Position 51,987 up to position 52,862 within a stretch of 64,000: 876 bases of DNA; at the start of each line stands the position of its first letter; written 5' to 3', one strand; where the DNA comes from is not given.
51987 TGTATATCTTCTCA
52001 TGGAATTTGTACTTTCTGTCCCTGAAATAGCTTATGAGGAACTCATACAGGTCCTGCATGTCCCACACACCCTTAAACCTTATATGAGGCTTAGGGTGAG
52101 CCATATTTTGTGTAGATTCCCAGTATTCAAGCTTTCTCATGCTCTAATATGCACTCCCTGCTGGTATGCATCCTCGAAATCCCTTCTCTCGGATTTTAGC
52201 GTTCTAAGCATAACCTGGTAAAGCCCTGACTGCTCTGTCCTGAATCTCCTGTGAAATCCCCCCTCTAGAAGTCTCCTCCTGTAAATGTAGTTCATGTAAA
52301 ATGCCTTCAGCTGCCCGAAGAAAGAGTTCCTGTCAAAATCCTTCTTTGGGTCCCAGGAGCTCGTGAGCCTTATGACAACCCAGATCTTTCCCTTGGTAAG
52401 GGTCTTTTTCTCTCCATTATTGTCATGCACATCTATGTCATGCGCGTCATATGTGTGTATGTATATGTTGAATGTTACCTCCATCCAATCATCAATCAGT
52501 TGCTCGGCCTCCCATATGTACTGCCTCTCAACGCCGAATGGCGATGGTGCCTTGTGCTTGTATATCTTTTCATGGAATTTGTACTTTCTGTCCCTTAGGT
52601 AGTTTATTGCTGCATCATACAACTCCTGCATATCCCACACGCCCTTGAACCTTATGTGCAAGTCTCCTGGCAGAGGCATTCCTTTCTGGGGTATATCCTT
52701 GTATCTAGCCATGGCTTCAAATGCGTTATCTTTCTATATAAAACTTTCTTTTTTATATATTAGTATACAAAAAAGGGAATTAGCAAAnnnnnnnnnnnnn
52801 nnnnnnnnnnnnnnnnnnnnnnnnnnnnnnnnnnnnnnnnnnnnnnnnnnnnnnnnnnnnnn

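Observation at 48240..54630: tRNA-flanked accessory island: MNT/HEPN-like pair, a 612-aa multi-nucleotidyltransferase protein and a tandem array of four paralogous small proteins of unknown family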

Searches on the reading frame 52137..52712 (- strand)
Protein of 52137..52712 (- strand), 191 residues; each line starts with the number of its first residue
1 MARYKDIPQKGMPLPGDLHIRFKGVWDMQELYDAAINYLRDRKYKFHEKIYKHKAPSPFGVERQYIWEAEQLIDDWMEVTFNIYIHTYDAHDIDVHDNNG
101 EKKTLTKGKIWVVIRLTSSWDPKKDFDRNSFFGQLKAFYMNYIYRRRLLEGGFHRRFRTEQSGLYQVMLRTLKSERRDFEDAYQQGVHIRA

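Call 4: search_protein_families(library=pfam, proteins=[window:52137-52712:-], max_evalue=1)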
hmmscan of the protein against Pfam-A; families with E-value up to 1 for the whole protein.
window:52137-52712:- (191 aa): 0 families

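Call 5: search_protein_families(library=ncbifam, proteins=[window:52137-52712:-], max_evalue=1)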
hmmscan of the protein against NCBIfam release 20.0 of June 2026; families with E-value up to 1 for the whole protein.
window:52137-52712:- (191 aa): 1 family
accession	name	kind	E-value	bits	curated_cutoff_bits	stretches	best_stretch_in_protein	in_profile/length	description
NF045839.1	blaOXA-18_like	exception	0.16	11.2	540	1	41-135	84-177/269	OXA-18 family class D beta-lactamase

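Call 6: search_protein_families(library=padloc, proteins=[window:52137-52712:-], max_evalue=1)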
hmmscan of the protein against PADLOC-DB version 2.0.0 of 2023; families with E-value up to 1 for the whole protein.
window:52137-52712:- (191 aa): 0 families

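Call 11: find_homologous_proteins(query=window:52137-52712:-)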
Query window:52137-52712:- (191 aa): 114 proteins with E <= 0.001 among 143 candidates.
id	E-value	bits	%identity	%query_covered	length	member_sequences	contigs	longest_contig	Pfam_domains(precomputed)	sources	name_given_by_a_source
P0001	1.8e-128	444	100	100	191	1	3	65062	-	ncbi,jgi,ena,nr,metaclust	ncbi:hypothetical protein J4401_01425 [Candidatus Woesearchaeota archaeon]|nr:hypothetical protein [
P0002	3.0e-71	258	57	100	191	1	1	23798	-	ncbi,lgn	-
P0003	6.3e-65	237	54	100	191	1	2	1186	-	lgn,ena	-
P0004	7.4e-64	233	53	100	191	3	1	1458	-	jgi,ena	-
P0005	3.1e-63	231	52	100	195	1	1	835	-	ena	-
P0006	1.8e-62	229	55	99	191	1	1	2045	-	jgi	jgi:hypothetical protein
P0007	4.0e-62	228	52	100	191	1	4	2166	-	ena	-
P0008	1.2e-61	226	52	100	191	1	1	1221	-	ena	-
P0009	1.6e-61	226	54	99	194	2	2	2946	-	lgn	-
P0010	2.3e-61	225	54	100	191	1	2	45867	-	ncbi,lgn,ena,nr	ncbi:MAG: hypothetical protein KAK00_01495 [Nanoarchaeota archaeon]|nr:hypothetical protein [Nanoarc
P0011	1.1e-57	213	53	100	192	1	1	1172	-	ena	-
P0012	1.4e-57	213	50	100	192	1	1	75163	-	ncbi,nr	ncbi:hypothetical protein GF323_02495 [Candidatus Woesearchaeota archaeon]|nr:hypothetical protein [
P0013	6.3e-57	211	52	100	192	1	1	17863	-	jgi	jgi:hypothetical protein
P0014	2.6e-54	202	48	99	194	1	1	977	-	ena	-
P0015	2.5e-53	199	52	94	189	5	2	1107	-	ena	-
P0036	1.1e-44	171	47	90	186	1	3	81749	-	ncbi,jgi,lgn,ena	-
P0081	1.1e-39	154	45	97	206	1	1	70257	-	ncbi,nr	ncbi:hypothetical protein GOV09_05335 [Candidatus Woesearchaeota archaeon]|nr:hypothetical protein [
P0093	1.7e-38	151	43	89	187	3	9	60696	-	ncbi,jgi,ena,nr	ncbi:hypothetical protein J4209_01885 [Candidatus Woesearchaeota archaeon]|nr:hypothetical protein [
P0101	2.1e-37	147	40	90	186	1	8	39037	-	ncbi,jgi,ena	-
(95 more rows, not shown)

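Call 13: find_encoding_contigs(protein=P0012, flank=10000, max_places=2)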
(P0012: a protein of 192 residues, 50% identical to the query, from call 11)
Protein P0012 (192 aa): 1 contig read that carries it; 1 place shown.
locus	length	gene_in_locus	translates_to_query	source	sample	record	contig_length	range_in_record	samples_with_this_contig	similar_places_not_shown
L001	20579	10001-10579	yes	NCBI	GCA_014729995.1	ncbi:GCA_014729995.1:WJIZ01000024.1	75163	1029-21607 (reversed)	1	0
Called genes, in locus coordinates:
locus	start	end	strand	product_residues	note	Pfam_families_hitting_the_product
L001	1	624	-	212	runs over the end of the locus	-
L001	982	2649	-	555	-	PF02089:Palm_thioest (weak), PF06028:DUF915 (faint), PF12146:Hydrolase_4 (faint), PF00561:Abhydrolase_1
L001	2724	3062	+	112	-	-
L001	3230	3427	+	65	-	-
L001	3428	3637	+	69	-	-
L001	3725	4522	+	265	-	PF03446:NAD_binding_2 (weak), PF03807:F420_oxidored, PF02153:PDH_N (weak), PF14748:P5CR_dimer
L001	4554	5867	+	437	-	PF00171:Aldedh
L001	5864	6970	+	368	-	PF00696:AA_kinase, PF01472:PUA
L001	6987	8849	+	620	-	PF01909:NTP_transf_2 (weak), PF18765:Polbeta (weak)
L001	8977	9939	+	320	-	-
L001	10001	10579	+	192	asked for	-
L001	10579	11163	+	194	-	-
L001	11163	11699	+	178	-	-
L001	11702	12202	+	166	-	-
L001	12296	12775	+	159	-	PF01467:CTP_transf_like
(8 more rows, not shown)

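Call 14: find_encoding_contigs(protein=P0036, flank=10000, max_places=2)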
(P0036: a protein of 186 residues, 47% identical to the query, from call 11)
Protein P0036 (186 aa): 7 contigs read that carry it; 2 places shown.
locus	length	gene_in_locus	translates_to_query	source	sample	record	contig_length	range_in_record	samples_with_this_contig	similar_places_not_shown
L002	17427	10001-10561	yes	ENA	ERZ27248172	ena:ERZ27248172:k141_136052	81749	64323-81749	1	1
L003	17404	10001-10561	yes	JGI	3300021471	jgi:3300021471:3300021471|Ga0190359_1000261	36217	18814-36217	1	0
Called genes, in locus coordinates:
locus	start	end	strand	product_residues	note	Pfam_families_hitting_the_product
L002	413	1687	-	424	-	PF00890:FAD_binding_2 (faint), PF01266:DAO (faint), PF03486:HI0933_like (faint), PF07992:Pyr_redox_2, PF13450:NAD_binding_8 (faint), PF13738:Pyr_redox_3 (faint), PF00070:Pyr_redox, PF02852:Pyr_redox_dim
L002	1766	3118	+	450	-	PF02881:SRP54_N, PF00448:SRP54, PF01656:CbiA, PF02978:SRP_SPB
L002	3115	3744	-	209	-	PF01161:PBP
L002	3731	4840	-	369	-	PF13353:Fer4_12 (faint), PF04055:Radical_SAM, PF12544:LAM_C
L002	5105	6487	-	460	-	PF00278:Orn_DAP_Arg_deC (weak), PF02784:Orn_Arg_deC_N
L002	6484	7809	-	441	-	-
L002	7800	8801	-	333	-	PF01071:GARS_A (faint), PF02655:ATP-grasp_3, PF03133:TTL (faint), PF08443:RimK (faint), PF07478:Dala_Dala_lig_C, PF13535:ATP-grasp_4 (weak)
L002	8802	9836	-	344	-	PF07478:Dala_Dala_lig_C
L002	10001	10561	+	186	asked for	-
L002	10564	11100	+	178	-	-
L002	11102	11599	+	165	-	-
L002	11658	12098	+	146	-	-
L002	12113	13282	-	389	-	PF00155:Aminotran_1_2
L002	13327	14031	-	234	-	-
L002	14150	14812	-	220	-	PF00702:Hydrolase, PF12710:HAD (weak), PF13419:HAD_2, PF13242:Hydrolase_like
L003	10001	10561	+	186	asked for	-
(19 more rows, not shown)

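Call 15: find_encoding_contigs(protein=P0081, flank=10000, max_places=2)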
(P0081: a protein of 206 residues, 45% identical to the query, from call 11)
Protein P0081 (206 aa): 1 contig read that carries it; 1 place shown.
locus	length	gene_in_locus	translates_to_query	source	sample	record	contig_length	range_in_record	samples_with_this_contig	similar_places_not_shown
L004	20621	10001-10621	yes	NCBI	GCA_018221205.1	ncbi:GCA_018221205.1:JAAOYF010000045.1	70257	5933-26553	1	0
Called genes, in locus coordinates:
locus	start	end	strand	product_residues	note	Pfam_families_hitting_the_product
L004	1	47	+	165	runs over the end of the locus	-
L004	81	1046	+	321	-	PF08068:DKCLD, PF01509:TruB_N, PF21238:Pus10_C, PF16198:TruB_C_2, PF01472:PUA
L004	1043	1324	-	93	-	PF01817:CM_2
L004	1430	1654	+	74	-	PF01423:LSM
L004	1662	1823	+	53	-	PF01907:Ribosomal_L37e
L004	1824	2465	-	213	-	-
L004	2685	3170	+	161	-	PF13419:HAD_2, PF00702:Hydrolase (weak), PF13242:Hydrolase_like (weak)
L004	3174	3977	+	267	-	PF00106:adh_short, PF01370:Epimerase, PF04321:RmlD_sub_bind (faint), PF08659:KR, PF13460:NAD_binding_10 (weak), PF13561:adh_short_C2, PF00107:ADH_zinc_N (weak), PF08643:DUF1776 (weak)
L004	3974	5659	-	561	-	PF06028:DUF915 (faint), PF00561:Abhydrolase_1 (weak), PF02089:Palm_thioest (faint)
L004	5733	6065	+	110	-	-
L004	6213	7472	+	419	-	PF00171:Aldedh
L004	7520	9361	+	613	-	-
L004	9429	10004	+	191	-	-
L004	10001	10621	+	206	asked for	-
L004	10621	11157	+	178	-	-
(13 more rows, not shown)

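Call 20: search_solved_structures(query=A2, max_evalue=10)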
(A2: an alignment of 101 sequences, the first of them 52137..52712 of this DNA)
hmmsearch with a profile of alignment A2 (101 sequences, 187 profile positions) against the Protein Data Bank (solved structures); distinct sequences matched with E-value up to 10: 1.
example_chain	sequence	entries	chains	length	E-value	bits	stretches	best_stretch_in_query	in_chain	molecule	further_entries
5ykh_A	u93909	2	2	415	0.74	12.7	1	126-180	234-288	Pumilio homolog 1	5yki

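Call 31: predict_structure(alignment_id=A2)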
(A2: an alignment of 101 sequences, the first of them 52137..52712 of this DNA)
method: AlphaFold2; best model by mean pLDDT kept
length: 191 residues; sequences in the alignment: 101
mean_pLDDT: 86.9   pTM: 0.81
mean pLDDT of the five models: 86.9, 86.3, 86.0, 86.1, 85.8
residues with pLDDT >= 90: 99; 70-90: 66; 50-70: 22; < 50: 4
segments of 3 or more residues with pLDDT < 50: 188-191
pLDDT, mean of each block of 10 residues (from residue 1): 70 81 95 97 94 65 93 92 95 87 93 94 88 89 85 90 98 87 62 44
secondary structure, 60 per line:
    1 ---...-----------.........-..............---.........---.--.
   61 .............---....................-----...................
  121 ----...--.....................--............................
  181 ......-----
elements in order: E18-26 H28-41 E45-53 E60-73 E77-96 E102-120 H130-150 H153-186

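Call 51: search_protein_representatives(alignment_id=A2)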
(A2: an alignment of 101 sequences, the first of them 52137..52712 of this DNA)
Query: 101 sequences, 187 profile positions. Proteins with E-value up to 0.001 (for the whole library): 1117; up to 1e-10: 433; up to 1e-30: 24. The best 150 are listed.
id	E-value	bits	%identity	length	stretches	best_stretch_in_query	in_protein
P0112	3.0e-69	248.8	-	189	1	11-185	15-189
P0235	1.4e-64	233.6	-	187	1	6-184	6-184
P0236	8.2e-62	224.6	-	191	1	6-186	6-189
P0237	1.6e-57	210.6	-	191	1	10-186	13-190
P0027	2.8e-54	200.0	-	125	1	6-122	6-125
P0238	7.3e-53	195.4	-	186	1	6-133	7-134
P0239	6.7e-50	185.7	-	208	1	8-184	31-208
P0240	5.0e-49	182.9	-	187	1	7-184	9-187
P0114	1.1e-48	181.7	-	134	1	8-109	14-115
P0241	1.9e-42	161.4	-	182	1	13-182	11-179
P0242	6.8e-39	149.8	-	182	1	12-179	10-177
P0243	1.0e-36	142.7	-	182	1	14-177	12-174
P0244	1.2e-36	142.5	-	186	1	6-185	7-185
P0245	2.7e-35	138.1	-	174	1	11-177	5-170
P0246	3.3e-35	137.8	-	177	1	14-173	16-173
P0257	2.0e-30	122.2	-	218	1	6-177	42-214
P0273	1.1e-27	113.3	-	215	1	11-174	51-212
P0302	2.9e-25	105.4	-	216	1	11-172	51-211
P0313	5.2e-24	101.3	-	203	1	10-174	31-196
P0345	4.7e-22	94.9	-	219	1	13-170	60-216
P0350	1.4e-21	93.4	-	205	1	14-173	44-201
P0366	6.3e-21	91.2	-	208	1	14-174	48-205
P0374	1.5e-20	90.0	-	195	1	14-155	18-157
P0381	3.5e-20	88.8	-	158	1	13-171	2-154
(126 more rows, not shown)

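Call 54: search_protein_families(library=pfam, alignment_id=A4, max_evalue=0.01)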
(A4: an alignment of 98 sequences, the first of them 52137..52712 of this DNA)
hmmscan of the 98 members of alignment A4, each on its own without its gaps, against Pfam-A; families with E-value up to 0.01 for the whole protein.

A. member 1, window:52137-52712:- (191 aa): 0 families

B. families by the number of members that match (of 98 scanned): 2 families
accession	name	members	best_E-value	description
PF06956.16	RtcR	1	0.002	Regulator of RNA terminal phosphate cyclase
PF19246.4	DUF5894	1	0.0048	Family of unknown function (DUF5894)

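Call 56: search_solved_structures(query=A4, max_evalue=10)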
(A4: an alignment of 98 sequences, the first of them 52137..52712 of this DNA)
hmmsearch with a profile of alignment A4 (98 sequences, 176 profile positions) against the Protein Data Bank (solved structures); distinct sequences matched with E-value up to 10: 1.
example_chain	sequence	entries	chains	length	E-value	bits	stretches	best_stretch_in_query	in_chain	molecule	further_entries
1iiu_A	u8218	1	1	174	0.38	13.8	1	88-164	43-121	plasma retinol-binding protein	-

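Call 57: search_protein_families(library=phrogs, proteins=[window:52137-52712:-], max_evalue=0.1)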
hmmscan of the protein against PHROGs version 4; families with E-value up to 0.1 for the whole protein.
window:52137-52712:- (191 aa): 0 families

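Call 73: find_encoding_contigs(protein=P0010, flank=7000, max_places=1)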
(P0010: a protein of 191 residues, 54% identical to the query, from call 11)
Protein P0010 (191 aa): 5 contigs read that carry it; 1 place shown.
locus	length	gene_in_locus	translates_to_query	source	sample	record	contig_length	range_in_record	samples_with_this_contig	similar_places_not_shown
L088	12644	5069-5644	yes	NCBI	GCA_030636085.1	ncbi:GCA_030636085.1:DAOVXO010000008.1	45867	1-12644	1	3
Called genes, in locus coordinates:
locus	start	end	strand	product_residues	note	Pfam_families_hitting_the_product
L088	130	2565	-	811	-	PF03104:DNA_pol_B_exo1, PF13482:RNase_H_2 (weak), PF10108:DNA_pol_B_exo2, PF00136:DNA_pol_B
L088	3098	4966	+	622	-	-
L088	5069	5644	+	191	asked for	-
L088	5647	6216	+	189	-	-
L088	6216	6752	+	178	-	-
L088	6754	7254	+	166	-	-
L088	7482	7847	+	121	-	-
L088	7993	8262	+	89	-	-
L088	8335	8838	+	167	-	-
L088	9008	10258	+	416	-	-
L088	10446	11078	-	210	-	-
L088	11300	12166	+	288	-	PF02498:Bro-N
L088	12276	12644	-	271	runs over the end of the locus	PF04414:tRNA_deacylase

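Call 74: find_encoding_contigs(protein=P0093, flank=7000, max_places=1)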
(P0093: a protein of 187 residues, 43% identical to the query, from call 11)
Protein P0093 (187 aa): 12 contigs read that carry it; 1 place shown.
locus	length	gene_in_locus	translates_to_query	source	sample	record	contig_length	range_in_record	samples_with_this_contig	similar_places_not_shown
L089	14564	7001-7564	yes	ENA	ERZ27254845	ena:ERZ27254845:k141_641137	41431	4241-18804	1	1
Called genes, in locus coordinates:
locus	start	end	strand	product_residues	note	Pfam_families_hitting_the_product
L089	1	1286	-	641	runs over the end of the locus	-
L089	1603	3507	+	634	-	-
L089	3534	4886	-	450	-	PF04055:Radical_SAM, PF06969:HemN_C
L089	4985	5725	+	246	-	PF01978:TrmB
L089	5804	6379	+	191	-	PF00571:CBS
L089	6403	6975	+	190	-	-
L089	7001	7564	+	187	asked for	-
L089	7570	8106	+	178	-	-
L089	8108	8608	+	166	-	-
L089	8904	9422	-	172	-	-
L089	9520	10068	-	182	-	PF01169:GDT1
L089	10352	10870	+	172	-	-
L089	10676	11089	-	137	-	-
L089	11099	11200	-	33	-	-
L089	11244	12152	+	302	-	PF01594:AI-2E_transport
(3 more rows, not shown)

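Call 75: find_encoding_contigs(protein=P0101, flank=7000, max_places=1)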
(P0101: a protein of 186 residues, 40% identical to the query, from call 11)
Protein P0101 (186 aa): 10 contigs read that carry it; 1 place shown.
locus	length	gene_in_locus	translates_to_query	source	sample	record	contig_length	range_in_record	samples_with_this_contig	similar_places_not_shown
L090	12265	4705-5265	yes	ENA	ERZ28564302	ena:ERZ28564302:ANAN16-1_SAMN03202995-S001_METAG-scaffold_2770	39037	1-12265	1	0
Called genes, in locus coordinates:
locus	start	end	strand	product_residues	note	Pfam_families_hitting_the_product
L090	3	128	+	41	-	?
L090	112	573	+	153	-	PF02590:SPOUT_MTase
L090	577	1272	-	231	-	-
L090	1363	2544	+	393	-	PF03692:CxxCxxCC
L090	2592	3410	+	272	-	PF00288:GHMP_kinases_N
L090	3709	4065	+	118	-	PF01300:Sua5_yciO_yrdC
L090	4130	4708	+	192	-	-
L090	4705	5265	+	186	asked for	-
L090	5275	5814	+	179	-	-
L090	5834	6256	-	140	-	-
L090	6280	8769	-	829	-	PF00403:HMA, PF00122:E1-E2_ATPase, PF00702:Hydrolase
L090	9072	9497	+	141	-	PF03551:PadR, PF24273:TRASH_HVO_1752_C (weak)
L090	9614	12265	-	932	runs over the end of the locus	-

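Call 76: list_cluster_members(proteins=[P0345, P0350, P0366, P0374, P0381, P0302, P0273, P0257, P0313, P0241])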
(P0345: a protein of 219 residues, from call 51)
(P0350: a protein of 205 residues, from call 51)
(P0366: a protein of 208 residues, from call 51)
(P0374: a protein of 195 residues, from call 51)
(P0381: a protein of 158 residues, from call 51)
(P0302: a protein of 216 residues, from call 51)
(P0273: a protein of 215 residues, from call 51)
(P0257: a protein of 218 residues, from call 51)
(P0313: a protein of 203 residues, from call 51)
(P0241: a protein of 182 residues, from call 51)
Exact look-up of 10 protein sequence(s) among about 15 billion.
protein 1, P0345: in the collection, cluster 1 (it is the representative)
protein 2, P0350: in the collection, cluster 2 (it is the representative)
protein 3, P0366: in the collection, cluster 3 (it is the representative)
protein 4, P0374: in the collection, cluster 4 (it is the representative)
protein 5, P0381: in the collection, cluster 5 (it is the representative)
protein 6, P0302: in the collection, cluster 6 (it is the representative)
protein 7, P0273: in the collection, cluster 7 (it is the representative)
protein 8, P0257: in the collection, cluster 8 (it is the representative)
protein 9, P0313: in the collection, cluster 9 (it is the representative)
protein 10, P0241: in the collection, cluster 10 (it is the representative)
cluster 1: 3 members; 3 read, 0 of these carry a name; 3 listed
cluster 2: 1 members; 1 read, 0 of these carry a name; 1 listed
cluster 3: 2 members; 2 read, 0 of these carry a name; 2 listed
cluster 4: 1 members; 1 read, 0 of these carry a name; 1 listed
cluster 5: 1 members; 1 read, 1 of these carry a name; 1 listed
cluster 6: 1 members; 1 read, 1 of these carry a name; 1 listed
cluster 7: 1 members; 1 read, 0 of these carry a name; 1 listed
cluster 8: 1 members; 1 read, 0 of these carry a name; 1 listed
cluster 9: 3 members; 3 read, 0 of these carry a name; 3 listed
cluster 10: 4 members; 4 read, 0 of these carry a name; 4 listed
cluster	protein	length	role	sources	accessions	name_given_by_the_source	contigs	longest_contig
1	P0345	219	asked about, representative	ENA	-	-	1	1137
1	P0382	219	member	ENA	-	-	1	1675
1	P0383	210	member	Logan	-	-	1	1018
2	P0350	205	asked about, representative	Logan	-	-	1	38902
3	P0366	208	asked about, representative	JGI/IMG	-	-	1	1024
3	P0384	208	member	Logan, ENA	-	-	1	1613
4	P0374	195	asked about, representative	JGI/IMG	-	-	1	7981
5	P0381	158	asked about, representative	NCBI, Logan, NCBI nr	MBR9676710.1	hypothetical protein GOV04_01040 [Candidatus Woesearchaeota archaeon] | hypothetical protein [Candidatus Woesearchaeota archaeon]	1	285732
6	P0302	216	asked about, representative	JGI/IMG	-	hypothetical protein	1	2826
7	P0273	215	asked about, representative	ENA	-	-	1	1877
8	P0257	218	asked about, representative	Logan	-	-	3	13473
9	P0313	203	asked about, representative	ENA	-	-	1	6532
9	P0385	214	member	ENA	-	-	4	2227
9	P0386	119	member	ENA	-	-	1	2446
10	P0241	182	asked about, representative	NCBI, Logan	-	-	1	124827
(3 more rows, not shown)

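Call 85: search_dna_similar(query=window:52137-52712:-, collection=phages, mode=protein, max_evalue=0.001, max_rows=8)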
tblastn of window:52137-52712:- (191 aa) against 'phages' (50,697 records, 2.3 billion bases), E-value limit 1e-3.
No match.

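Call 86: search_dna_similar(query=window:52137-52712:-, collection=plasmids, mode=protein, max_evalue=0.001, max_rows=8)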
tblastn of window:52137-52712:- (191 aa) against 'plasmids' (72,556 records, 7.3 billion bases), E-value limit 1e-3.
No match.

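Call 87: fold_search(model_id=the predicted structure, library=viral)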
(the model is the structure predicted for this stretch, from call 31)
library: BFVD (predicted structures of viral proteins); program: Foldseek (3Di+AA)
matches with E <= 10: 1137; with E <= 0.001: 0
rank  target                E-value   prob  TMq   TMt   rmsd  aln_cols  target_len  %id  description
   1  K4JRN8                1.4e-02  0.33  0.16  0.19  16.1       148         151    9  Uncharacterized protein [Caulobacter phage CcrColossus]
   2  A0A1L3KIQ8            1.6e-02  0.13  0.14  0.07  16.8       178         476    9  Uncharacterized protein [Wenling levi-like virus 3]
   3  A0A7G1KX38            1.7e-02  0.44  0.23  0.25  10.3       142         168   11  (no name in the UniProt tables at hand)
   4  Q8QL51                1.9e-02  0.77  0.27  0.41   8.6       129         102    8  Uncharacterized protein 102 [Sulfolobus islandicus rod-shaped virus 1]
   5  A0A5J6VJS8            1.9e-02  0.35  0.20  0.15  11.3       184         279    7  Uncharacterized protein [Megaviridae environmental sample]
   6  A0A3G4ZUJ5            2.0e-02  0.21  0.15  0.14  15.4       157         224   10  START domain containing protein [Barrevirus sp.]
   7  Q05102                2.1e-02  0.11  0.12  0.15  16.3       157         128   12  Uncharacterized 14.2 kDa protein [Gallid herpesvirus 2 (strain GA)]
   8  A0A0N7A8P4            2.5e-02  0.80  0.26  0.31   7.4       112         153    8  (no name in the UniProt tables at hand)
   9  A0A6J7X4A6            2.5e-02  0.21  0.16  0.08  17.5       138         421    9  Pectate lyase superfamily protein [uncultured Caudovirales phage]
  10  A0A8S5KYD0            2.7e-02  0.15  0.17  0.10  28.5       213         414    6  Maturation protein (Fragment) [ssRNA phage ESE019]
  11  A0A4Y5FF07            2.8e-02  0.47  0.24  0.27  15.6       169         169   10  Uncharacterized protein [Lactobacillus phage 3-521]
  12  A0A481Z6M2            2.8e-02  0.25  0.19  0.06  21.6       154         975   16  Uncharacterized protein [Pithovirus LCPAC302]
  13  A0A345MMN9            3.8e-02  0.54  0.23  0.34  13.5       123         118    8  (no name in the UniProt tables at hand)
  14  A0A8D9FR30            4.0e-02  0.38  0.16  0.10   9.3        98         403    8  Putative ATPase [uncultured marine phage]
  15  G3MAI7                4.3e-02  0.38  0.16  0.25  13.5        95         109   10  Gp446 [Bacillus phage G]
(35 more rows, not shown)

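Call 88: find_related_loci(query=A2, collection=viral_contigs, flank=6000)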
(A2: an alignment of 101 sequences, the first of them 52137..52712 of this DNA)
Query A2 (191 aa) in viral_contigs; peptide patterns used: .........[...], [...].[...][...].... (x = any residue, [..] = any of these).
106 stretches matched a pattern, but none encodes a relative of the query by tblastn (E <= 1e-3).
